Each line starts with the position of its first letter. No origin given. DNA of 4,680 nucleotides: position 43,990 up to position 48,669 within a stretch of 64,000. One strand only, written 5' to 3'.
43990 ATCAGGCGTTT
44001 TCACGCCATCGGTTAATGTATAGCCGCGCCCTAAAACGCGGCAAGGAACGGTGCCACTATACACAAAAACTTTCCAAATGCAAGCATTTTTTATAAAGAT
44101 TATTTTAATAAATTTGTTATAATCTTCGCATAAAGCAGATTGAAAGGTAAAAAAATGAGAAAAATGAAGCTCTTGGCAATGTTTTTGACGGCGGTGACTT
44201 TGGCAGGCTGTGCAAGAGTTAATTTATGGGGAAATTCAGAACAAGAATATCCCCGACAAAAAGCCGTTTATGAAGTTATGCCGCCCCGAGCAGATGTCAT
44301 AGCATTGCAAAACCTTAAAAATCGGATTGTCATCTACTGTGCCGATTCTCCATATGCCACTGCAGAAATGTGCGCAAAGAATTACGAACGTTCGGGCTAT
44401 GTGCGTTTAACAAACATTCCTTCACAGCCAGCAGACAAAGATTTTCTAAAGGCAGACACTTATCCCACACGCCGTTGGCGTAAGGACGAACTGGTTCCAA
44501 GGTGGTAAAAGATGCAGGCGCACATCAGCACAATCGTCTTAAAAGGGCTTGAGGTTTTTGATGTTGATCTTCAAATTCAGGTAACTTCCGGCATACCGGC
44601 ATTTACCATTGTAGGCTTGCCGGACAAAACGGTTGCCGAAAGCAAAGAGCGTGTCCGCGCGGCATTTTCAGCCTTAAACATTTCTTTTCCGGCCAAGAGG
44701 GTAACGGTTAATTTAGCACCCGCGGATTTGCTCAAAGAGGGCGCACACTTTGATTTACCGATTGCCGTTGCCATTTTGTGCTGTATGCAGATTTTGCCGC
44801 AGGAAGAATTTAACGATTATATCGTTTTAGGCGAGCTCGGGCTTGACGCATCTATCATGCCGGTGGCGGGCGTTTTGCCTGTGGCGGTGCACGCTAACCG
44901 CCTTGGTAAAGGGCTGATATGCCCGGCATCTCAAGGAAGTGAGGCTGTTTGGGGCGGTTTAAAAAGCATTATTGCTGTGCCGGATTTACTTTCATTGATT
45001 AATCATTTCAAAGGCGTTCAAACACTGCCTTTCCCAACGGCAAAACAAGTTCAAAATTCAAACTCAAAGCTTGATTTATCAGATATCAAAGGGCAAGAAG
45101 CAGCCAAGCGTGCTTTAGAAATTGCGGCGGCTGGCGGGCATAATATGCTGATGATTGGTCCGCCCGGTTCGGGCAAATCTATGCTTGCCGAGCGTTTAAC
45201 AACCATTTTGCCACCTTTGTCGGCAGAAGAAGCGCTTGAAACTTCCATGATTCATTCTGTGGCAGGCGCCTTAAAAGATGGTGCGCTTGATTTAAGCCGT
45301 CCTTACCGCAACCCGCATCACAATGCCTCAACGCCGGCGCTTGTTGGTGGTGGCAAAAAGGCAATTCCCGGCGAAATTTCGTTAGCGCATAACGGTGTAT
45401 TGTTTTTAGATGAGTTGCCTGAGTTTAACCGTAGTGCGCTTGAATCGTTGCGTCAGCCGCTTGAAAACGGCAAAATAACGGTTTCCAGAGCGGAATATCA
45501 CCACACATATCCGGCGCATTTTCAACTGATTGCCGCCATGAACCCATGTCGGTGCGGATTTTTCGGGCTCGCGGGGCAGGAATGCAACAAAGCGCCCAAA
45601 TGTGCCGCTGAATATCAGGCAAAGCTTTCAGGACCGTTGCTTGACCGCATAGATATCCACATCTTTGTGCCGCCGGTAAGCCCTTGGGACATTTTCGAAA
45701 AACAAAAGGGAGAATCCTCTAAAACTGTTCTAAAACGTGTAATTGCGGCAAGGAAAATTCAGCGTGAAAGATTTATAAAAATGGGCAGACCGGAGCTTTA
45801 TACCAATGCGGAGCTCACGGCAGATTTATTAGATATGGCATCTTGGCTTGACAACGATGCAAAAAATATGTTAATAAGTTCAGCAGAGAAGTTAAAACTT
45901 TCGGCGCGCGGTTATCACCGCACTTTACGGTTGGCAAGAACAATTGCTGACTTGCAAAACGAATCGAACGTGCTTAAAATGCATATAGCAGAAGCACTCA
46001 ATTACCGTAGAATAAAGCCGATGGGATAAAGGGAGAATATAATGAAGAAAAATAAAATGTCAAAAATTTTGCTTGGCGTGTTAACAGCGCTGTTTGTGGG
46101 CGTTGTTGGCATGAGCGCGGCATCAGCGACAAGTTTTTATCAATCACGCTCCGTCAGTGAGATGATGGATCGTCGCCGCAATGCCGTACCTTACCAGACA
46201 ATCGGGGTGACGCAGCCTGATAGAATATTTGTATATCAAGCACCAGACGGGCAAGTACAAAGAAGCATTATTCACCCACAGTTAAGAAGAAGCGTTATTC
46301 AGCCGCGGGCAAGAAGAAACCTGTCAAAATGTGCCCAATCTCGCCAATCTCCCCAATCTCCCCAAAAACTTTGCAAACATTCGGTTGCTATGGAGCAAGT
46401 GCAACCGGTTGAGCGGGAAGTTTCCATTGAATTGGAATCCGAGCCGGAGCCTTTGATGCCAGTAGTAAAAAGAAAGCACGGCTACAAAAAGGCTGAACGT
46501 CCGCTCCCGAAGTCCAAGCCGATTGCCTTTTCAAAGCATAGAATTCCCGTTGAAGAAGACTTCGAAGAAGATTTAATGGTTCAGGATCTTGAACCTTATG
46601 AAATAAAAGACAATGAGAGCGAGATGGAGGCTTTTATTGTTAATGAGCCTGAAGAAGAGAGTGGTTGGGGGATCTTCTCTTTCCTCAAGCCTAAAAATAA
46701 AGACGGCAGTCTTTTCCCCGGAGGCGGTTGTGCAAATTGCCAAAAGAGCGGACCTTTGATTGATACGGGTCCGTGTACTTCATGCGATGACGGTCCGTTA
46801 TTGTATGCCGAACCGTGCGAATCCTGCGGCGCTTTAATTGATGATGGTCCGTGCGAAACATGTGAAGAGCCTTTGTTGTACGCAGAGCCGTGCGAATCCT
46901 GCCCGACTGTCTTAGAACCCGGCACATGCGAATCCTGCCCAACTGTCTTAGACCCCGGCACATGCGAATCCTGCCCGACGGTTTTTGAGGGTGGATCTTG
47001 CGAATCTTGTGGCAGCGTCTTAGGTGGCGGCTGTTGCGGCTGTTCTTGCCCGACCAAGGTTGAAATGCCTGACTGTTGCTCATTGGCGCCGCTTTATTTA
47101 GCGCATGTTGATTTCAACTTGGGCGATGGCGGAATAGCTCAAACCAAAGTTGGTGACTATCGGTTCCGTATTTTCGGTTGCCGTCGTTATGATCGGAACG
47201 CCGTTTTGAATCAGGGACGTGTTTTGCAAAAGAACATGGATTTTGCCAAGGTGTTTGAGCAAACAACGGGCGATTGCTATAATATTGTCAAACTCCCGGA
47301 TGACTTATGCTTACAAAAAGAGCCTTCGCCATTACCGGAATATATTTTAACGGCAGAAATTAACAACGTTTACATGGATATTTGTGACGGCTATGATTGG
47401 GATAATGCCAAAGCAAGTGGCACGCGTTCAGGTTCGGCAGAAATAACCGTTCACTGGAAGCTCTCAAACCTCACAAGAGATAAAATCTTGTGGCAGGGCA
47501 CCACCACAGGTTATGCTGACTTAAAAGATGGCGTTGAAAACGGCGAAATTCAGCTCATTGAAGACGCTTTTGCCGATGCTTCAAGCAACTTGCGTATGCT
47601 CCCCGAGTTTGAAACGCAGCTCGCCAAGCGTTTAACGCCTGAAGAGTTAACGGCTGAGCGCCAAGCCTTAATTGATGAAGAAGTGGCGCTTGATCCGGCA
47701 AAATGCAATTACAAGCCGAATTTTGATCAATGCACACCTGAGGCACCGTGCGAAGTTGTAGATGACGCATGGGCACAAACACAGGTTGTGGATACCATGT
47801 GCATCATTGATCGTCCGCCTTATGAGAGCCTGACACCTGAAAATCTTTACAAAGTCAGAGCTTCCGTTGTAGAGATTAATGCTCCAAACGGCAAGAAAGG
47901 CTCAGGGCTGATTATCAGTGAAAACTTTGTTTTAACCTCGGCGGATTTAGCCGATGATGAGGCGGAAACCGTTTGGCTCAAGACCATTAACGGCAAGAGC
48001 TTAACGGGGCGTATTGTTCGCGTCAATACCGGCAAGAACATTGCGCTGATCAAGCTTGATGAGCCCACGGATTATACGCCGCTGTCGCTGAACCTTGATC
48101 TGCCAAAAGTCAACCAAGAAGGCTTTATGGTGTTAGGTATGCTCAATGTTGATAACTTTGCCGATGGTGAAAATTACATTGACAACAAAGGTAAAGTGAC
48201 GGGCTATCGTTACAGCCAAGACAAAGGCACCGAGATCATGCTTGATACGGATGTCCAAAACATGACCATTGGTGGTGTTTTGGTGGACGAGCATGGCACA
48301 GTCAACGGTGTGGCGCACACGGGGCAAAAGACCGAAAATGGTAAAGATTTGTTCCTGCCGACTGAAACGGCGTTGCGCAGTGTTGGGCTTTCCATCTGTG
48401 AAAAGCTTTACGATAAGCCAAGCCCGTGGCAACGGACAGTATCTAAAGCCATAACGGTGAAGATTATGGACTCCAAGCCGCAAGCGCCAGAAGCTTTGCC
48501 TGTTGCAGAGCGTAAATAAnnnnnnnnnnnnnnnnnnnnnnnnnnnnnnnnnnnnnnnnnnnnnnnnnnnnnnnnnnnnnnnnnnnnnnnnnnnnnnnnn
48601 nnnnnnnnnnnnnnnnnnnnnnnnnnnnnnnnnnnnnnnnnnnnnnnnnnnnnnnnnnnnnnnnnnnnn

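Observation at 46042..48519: Secreted Cys-rich tandem-repeat protein with a catalytically dead trypsin-like domain, co-transcribed with yifB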

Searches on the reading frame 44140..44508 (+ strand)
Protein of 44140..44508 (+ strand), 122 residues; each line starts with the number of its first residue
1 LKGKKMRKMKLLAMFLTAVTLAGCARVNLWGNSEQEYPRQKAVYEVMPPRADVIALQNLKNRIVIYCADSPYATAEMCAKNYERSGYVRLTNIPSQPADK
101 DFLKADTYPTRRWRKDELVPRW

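Call 3: search_protein_families(library=pfam, proteins=[window:44140-44508:+], max_evalue=1)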
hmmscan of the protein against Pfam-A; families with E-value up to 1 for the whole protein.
window:44140-44508:+ (122 aa): 0 families

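Call 4: search_protein_families(library=ncbifam, proteins=[window:44140-44508:+], max_evalue=1)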
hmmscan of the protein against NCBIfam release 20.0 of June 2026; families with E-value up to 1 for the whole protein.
window:44140-44508:+ (122 aa): 1 family
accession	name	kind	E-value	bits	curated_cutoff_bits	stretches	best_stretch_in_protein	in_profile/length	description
NF040598.1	Ala_zip_lipo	subfamily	0.022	15.3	43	1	7-26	1-20/90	Lpp/OprI family alanine-zipper lipoprotein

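Call 55: find_homologous_proteins(query=window:44155-44508:+, max_evalue=0.001)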
Query window:44155-44508:+ (117 aa): 35 proteins with E <= 0.001 among 40 candidates.
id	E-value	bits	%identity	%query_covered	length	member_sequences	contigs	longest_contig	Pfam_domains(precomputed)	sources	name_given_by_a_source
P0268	9.8e-68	243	92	100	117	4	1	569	-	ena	-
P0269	2.7e-63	229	88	100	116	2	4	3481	-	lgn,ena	-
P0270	3.5e-39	151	63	100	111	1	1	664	-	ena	-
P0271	9.3e-38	146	59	100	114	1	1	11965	-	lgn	-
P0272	4.2e-34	135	57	100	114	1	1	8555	-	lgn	-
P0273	2.0e-30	123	65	73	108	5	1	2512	-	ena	-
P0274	2.8e-26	109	44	100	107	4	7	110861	-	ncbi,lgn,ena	-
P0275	6.7e-26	108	60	70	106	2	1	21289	-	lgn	-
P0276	9.0e-26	108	49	100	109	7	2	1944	-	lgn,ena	-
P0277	2.6e-25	106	45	100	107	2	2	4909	-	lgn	-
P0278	4.2e-25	106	45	100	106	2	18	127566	-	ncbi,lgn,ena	-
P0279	5.5e-25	105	43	100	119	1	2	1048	-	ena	-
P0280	6.1e-25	105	49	91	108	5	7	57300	-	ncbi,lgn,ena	-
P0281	2.3e-24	103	47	100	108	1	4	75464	-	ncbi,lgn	-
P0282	5.5e-24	102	45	98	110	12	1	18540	-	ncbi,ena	-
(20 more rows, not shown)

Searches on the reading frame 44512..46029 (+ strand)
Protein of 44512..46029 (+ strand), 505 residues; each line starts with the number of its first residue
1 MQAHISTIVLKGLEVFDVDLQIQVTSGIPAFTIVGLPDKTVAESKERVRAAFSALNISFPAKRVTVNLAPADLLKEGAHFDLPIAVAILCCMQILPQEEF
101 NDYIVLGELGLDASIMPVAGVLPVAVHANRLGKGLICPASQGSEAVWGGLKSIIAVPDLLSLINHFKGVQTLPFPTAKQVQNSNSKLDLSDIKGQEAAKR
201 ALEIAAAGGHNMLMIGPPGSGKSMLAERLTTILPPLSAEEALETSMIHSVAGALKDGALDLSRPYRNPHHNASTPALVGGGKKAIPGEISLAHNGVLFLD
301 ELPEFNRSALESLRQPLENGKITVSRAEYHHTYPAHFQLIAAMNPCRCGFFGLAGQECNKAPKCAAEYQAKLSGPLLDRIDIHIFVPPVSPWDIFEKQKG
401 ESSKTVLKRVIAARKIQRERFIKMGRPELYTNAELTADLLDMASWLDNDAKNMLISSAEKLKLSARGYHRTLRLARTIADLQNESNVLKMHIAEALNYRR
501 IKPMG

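Call 3: search_protein_families(library=pfam, proteins=[window:44512-46029:+], max_evalue=1)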
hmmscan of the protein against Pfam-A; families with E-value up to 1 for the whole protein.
window:44512-46029:+ (505 aa): 22 families
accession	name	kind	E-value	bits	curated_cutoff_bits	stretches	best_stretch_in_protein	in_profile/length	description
PF01078.27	Mg_chelatase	-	1.7e-94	315.5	20.3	1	188-390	1-203/207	Magnesium chelatase, subunit ChlI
PF13541.12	ChlI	-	2.3e-39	134.5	27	1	21-139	2-119/121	Subunit ChlI of Mg-chelatase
PF13335.12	Mg_chelatase_C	-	1.7e-27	96.2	26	1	400-499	1-94/94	Magnesium chelatase, subunit ChlI C-terminal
PF07728.20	AAA_5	-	4.6e-10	40.1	22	1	211-346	1-124/139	AAA domain (dynein-related subfamily)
PF00493.29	MCM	-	1.9e-09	37.4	23.3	1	287-385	115-203/224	MCM P-loop domain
PF00158.32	Sigma54_activat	-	2.1e-06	28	20.2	1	199-344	12-142/168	Sigma-54 interaction domain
PF00004.35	AAA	-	3.7e-05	24.6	21.2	1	212-316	1-91/131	ATPase family associated with various cellular activities (AAA)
PF20030.5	bpMoxR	-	0.0027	17.2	27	1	200-233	22-55/205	MoxR domain in the MoxR-vWA-beta-propeller ternary systems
PF13671.12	AAA_33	-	0.0031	18.3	27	1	213-231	3-21/143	AAA domain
PF13401.12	AAA_22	-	0.0035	18.1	27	1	212-314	8-105/130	AAA domain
PF13191.12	AAA_16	-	0.0037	18.2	32.6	1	199-234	13-49/167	AAA ATPase domain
PF05496.18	RuvB_N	-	0.0051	17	27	0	189-229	6-53/159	Holliday junction DNA helicase RuvB P-loop domain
PF14532.12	Sigma54_activ_2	-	0.0064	17.2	25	1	199-230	11-42/138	Sigma-54 interaction domain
PF13555.12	AAA_29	-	0.0084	16.3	27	1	200-236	15-49/61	P-loop containing region of AAA domain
PF20720.3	nSTAND3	-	0.018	15.2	27.2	1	198-230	7-38/155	Novel STAND NTPase 3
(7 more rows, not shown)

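Call 4: search_protein_families(library=ncbifam, proteins=[window:44512-46029:+], max_evalue=1)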
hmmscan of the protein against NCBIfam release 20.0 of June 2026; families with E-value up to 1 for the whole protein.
window:44512-46029:+ (505 aa): 35 families (the best 25 are shown)
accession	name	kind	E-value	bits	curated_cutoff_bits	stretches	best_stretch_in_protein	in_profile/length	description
TIGR00368.1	TIGR00368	hypoth_equivalog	6.8e-164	546.1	362.4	1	12-499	8-499/499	YifB family Mg chelatase-like AAA ATPase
NF007365.0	PRK09862.1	equivalog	1.3e-125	419.9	530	1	12-502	13-495/506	YifB family Mg chelatase-like AAA ATPase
TIGR00764.1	lon_rel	equivalog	1.9e-09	36.6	516.6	1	172-239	2-67/608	ATP-dependent protease LonB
TIGR02442.1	Cob-chelat-sub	hypoth_equivalog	3e-08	32.6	779.45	2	276-345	110-179/641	putative cobaltochelatase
TIGR02902.1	spore_lonB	equivalog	3.6e-07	29.2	723.3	1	188-332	63-214/531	ATP-dependent protease LonB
NF038308.1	RNA_repair_RtcR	equivalog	1.6e-06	27.3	650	1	193-344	188-327/530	RNA repair transcriptional activator RtcR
NF000868.0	PRK00080.1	equivalog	2.4e-06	26.7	282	2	418-505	168-256/330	Holliday junction branch migration DNA helicase RuvB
TIGR00635.1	ruvB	equivalog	2.1e-05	23.7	299.05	1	418-503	147-233/305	Holliday junction branch migration DNA helicase RuvB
TIGR02031.1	BchD-ChlD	equivalog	3.2e-05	22.8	499.55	1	199-345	4-143/608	magnesium chelatase ATPase subunit D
TIGR02868.1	CydC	equivalog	5.3e-05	22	329.05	1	174-251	322-403/530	thiol reductant ABC exporter subunit CydC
TIGR02903.1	spore_lon_C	equivalog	0.00023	19.8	678.8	1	286-332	258-304/615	Lon family ATP-dependent protease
NF006743.0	PRK09270.1-2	equivalog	0.0025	16.9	227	1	192-234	10-53/217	nucleoside/nucleotide kinase family protein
TIGR02974.1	phageshock_pspF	equivalog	0.0026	17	443.55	1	210-344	23-142/336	phage shock protein operon transcriptional activator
TIGR02030.1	BchI-ChlI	equivalog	0.004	16.4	466.95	1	276-345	114-183/337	magnesium chelatase ATPase subunit I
NF003745.1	PRK05342.1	equivalog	0.0049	15.8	359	1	209-233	109-133/418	ATP-dependent Clp protease ATP-binding subunit ClpX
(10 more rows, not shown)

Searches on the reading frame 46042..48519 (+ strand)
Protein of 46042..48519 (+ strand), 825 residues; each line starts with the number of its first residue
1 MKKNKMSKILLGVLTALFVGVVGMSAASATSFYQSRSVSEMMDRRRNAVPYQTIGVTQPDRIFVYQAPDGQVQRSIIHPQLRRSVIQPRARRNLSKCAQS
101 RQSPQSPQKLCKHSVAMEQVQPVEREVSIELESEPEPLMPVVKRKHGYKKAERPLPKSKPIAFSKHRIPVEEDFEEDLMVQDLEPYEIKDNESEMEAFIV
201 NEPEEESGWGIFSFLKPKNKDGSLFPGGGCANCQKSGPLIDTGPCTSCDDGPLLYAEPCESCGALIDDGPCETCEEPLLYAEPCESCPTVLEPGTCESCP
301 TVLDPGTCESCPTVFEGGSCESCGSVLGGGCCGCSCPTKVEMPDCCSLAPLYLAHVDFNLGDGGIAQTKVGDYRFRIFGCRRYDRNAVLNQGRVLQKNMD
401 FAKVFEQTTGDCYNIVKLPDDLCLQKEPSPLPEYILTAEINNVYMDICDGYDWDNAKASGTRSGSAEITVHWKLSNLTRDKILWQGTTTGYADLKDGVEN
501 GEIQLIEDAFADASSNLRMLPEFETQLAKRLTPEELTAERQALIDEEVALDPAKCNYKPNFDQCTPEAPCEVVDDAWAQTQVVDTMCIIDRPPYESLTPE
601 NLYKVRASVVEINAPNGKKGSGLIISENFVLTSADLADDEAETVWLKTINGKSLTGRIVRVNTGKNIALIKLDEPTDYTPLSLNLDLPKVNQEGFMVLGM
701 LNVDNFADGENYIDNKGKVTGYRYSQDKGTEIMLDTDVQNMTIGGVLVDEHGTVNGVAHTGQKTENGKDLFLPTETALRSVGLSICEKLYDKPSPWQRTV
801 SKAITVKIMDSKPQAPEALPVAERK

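Call 3: search_protein_families(library=pfam, proteins=[window:46042-48519:+], max_evalue=1)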
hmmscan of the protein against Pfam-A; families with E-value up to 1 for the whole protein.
window:46042-48519:+ (825 aa): 1 family
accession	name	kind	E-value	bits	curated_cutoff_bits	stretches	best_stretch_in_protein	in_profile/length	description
PF13365.12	Trypsin_2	-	9.2e-11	43.1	27.6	1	620-757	1-144/144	Trypsin-like peptidase domain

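Call 4: search_protein_families(library=ncbifam, proteins=[window:46042-48519:+], max_evalue=1)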
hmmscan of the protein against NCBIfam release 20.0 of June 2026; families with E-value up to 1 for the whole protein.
window:46042-48519:+ (825 aa): 4 families
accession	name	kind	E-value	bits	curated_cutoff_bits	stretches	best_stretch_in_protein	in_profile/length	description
NF033740.0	MarP_fam_protase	equivalog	1e-07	31.4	250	1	590-758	178-351/390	MarP family serine protease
NF041521.1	HhoA_HhoB_HtrA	equivalog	0.0068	15.7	450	1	619-674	58-113/335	HhoA/HhoB/HtrA family serine endopeptidase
TIGR02037.1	degP_htrA_DO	subfamily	0.011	14.8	416.2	1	618-681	60-123/434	Do family serine endopeptidase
NF050173.1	tryp_MXAN_2756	equivalog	0.08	12.7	200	1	604-671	36-100/199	MXAN_2756 family trypsin-like serine endoprotease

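Call 7: find_homologous_proteins(query=window:46042-48519:+, max_evalue=0.001)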
Query window:46042-48519:+ (825 aa): 1048 proteins with E <= 0.001 among 8000 candidates; the best 120 are listed.
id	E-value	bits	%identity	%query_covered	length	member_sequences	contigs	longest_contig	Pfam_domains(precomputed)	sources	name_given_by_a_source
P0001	0.0e+0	1471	81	100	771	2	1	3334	PF13365.13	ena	-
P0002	0.0e+0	1091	62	100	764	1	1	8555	PF13365.13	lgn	-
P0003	0.0e+0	1050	60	100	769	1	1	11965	PF13365.13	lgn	-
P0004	9.8e-244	829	50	100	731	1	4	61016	PF13365.13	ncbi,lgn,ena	-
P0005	1.8e-230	785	54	74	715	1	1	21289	PF13365.13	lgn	-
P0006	5.6e-229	781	53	74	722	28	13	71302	PF13365.13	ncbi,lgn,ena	-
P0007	8.1e-229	780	56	74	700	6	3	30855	PF13365.13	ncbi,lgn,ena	-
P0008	2.3e-227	775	54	74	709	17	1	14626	PF13365.13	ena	-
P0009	4.8e-226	771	56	74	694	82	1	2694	PF13365.13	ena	-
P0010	8.6e-225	767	54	74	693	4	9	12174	PF13365.13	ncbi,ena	-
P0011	1.4e-224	766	72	31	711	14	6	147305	PF13365.13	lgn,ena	-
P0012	1.0e-223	763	55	74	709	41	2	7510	PF13365.13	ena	-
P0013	1.9e-222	759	55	71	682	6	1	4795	-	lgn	-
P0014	2.7e-222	758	54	74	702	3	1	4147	PF13365.13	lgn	-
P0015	5.9e-219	747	53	74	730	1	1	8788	PF13365.13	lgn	-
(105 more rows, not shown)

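Call 16: find_related_loci(query=window:46042-48519:+, collection=genome_contigs, flank=8000)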
Query window:46042-48519:+ (825 aa) in genome_contigs; peptide patterns used: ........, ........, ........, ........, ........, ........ (x = any residue, [..] = any of these).
60 stretches matched a pattern; 7 encode a relative of the query (tblastn E <= 1e-3); 7 distinct loci.
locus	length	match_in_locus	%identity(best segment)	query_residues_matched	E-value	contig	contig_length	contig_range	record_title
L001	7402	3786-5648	54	217-824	0e+0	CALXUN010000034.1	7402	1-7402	MAG: uncultured Alphaproteobacteria bacterium isolate BRZ_FB__bin86 genome assembly, contig: BRZ_FB__NODE_13372_length_7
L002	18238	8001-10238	48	204-825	5e-82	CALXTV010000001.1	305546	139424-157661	MAG: uncultured Alphaproteobacteria bacterium isolate BRZ_LG__bin14 genome assembly, contig: BRZ_LG__NODE_15_length_3055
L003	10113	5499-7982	38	211-804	1e-74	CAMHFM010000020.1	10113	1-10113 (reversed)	MAG: uncultured Azospirillum sp. isolate SRR11784282_bin.67_metaWRAP_v1.3_MAG genome assembly, contig: ERZ12202942.7230,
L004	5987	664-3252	38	211-804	2e-74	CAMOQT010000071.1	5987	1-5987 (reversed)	MAG: uncultured Azospirillum sp. isolate SRR873605_bin.44_metaWRAP_v1.3_MAG genome assembly, contig: NODE_42196_length_5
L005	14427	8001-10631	55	345-825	2e-73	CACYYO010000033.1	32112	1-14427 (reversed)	MAG: uncultured Rhodospirillales bacterium isolate RUG12396 genome assembly, contig: RUG12396_asm_33, whole genome shotg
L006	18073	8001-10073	42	237-786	3e-73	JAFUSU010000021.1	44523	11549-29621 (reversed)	MAG: Alphaproteobacteria bacterium isolate RGIG4793 Roe_deer_Reticulum-3__c1942, whole genome shotgun sequence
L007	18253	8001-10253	41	218-804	3e-72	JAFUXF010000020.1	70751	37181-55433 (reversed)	MAG: Alphaproteobacteria bacterium isolate RGIG4908 Roe_deer_Rumen-2__c3350, whole genome shotgun sequence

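Call 22: find_encoding_contigs(protein=P0001, flank=5000, max_places=3)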
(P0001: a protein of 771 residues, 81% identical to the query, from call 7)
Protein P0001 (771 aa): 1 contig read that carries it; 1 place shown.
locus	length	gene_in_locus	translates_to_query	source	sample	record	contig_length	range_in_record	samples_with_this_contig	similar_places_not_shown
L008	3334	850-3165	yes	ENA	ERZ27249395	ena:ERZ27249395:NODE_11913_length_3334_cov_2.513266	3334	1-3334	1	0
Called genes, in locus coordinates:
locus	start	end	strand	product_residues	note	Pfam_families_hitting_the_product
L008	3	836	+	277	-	?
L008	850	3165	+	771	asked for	PF13365:Trypsin_2 (weak)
